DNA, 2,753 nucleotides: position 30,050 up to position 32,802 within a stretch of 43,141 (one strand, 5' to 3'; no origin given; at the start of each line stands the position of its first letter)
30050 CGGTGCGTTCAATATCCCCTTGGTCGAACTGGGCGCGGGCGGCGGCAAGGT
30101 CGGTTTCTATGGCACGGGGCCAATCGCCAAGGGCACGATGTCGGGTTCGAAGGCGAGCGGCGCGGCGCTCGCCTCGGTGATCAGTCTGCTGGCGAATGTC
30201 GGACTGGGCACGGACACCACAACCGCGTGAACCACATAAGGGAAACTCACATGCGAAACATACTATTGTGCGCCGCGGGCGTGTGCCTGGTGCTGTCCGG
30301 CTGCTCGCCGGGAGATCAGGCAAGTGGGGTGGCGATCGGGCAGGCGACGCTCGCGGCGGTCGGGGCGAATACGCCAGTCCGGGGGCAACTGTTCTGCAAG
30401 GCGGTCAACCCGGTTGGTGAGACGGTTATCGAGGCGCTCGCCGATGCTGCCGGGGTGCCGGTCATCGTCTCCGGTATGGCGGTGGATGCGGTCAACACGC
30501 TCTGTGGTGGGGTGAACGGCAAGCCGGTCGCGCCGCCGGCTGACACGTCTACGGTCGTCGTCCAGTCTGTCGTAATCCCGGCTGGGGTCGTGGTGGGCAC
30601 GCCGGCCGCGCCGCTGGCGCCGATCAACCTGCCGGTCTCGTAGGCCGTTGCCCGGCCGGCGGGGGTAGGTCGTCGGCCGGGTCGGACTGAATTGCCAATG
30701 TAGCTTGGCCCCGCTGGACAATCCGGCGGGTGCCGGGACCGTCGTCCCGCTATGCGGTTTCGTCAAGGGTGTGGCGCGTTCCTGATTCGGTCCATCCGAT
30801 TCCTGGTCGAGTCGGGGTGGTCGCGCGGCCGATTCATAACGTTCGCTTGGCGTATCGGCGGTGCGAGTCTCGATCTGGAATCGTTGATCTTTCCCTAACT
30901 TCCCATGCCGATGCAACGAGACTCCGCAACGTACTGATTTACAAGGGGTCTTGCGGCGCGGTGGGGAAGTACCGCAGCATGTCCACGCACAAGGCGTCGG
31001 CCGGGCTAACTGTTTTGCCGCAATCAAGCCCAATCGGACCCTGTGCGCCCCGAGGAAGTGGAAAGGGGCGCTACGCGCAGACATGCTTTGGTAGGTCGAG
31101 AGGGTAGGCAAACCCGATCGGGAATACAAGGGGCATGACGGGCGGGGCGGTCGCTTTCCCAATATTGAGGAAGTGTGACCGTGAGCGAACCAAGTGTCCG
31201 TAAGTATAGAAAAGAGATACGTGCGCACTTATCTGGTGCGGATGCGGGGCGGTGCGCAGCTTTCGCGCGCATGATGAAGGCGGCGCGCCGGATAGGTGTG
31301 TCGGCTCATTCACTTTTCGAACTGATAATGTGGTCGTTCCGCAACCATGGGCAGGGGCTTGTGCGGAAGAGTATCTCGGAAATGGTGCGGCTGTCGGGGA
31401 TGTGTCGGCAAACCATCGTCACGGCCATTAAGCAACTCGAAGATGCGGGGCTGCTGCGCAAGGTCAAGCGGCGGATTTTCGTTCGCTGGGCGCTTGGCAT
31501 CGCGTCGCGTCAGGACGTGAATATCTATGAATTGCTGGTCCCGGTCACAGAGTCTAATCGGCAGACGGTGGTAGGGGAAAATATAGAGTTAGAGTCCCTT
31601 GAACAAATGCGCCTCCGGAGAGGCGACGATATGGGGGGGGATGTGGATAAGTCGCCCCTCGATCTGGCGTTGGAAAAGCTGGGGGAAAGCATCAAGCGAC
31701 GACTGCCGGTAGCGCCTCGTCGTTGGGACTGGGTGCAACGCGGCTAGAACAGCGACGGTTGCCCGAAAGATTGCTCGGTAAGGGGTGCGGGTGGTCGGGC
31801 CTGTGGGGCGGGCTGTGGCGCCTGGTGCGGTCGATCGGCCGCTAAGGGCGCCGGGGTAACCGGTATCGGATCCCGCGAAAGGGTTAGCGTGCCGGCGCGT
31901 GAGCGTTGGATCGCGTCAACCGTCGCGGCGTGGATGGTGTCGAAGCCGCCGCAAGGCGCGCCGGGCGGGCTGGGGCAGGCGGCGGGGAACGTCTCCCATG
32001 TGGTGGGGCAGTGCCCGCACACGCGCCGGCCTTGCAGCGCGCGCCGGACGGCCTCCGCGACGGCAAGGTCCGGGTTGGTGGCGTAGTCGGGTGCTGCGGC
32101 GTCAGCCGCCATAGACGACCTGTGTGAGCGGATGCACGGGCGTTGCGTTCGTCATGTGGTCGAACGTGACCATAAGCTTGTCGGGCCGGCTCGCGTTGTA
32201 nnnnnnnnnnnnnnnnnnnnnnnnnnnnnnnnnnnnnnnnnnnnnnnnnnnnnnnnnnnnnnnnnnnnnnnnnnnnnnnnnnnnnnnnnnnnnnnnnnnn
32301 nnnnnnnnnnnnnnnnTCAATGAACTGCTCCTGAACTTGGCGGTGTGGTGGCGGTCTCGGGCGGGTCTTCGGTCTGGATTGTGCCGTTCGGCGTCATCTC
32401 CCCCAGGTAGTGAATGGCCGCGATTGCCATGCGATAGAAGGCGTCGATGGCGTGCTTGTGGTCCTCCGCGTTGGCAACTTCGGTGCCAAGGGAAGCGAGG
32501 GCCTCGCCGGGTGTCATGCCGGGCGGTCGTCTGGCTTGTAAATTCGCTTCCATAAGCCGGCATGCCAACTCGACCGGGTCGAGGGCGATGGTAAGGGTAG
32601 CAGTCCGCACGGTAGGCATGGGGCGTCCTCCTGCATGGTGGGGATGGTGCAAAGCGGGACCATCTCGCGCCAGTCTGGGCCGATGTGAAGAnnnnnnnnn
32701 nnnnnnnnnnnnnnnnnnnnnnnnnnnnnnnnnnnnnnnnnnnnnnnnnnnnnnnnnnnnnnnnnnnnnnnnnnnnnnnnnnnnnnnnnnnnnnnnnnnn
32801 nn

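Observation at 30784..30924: Seven GANTC (CcrM-type methylation) sites within 141 bp of a non-coding gap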

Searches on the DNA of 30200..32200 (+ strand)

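Call 6: search_dna_similar(query=window:30200-32200:+, collection=phages, mode=distant, max_rows=20)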
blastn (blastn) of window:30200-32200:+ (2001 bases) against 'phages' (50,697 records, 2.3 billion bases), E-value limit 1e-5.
No match.

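Call 39: search_rna_families(source=window, start=30300, end=31500, threshold=evalue, max_evalue=1)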
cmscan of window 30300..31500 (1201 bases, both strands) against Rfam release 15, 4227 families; matches with E-value up to 1: 0.
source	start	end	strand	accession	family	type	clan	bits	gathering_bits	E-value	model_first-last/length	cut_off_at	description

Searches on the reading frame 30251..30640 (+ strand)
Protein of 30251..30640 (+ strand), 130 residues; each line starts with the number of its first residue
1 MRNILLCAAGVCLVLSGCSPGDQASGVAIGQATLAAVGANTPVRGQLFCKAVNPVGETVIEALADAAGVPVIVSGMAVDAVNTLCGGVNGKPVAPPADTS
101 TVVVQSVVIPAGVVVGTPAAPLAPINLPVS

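Call 9: search_protein_families(library=pfam, proteins=[window:30251-30640:+], max_evalue=0.01)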
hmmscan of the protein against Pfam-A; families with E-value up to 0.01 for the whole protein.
seq(130 aa): 0 families

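Call 10: search_protein_families(library=phrogs, proteins=[window:30251-30640:+], max_evalue=0.01)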
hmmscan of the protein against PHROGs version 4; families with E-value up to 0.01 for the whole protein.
seq(130 aa): 0 families

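Call 28: find_homologous_proteins(query=window:30251-30640:+)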
Query seq(130 aa) (130 aa): 2 proteins with E <= 0.001 among 191 candidates.
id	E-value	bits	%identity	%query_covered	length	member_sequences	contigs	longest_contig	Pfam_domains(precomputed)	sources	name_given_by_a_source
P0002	2.8e-71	256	100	100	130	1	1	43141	-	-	-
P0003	5.9e-62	226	89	98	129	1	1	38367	-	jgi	jgi:hypothetical protein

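Call 36: find_encoding_contigs(protein=P0002, flank=2000, max_places=4)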
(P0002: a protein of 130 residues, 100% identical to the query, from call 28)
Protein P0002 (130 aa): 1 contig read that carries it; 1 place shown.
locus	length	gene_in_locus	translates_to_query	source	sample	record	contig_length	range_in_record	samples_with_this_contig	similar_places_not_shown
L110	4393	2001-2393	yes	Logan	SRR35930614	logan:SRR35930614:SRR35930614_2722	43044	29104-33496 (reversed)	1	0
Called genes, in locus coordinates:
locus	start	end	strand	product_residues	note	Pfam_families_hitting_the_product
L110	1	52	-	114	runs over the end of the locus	-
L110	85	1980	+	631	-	-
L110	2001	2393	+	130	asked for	-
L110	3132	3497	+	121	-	-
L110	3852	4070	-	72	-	-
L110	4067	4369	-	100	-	-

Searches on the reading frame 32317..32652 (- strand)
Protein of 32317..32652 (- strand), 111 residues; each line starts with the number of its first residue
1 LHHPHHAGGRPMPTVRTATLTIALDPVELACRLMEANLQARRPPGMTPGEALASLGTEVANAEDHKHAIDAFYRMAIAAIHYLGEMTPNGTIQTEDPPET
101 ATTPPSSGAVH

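Call 9: search_protein_families(library=pfam, proteins=[window:32317-32652:-], max_evalue=0.01)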
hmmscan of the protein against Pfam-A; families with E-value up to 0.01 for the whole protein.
window:32317-32652:- (111 aa): 1 family
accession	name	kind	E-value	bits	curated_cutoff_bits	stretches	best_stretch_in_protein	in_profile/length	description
PF13559.11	DUF4129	-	0.0023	18.4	24.8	1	30-74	5-48/69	Domain of unknown function (DUF4129)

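Call 10: search_protein_families(library=phrogs, proteins=[window:32317-32652:-], max_evalue=0.01)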
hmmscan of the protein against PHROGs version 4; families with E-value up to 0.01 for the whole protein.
window:32317-32652:- (111 aa): 0 families
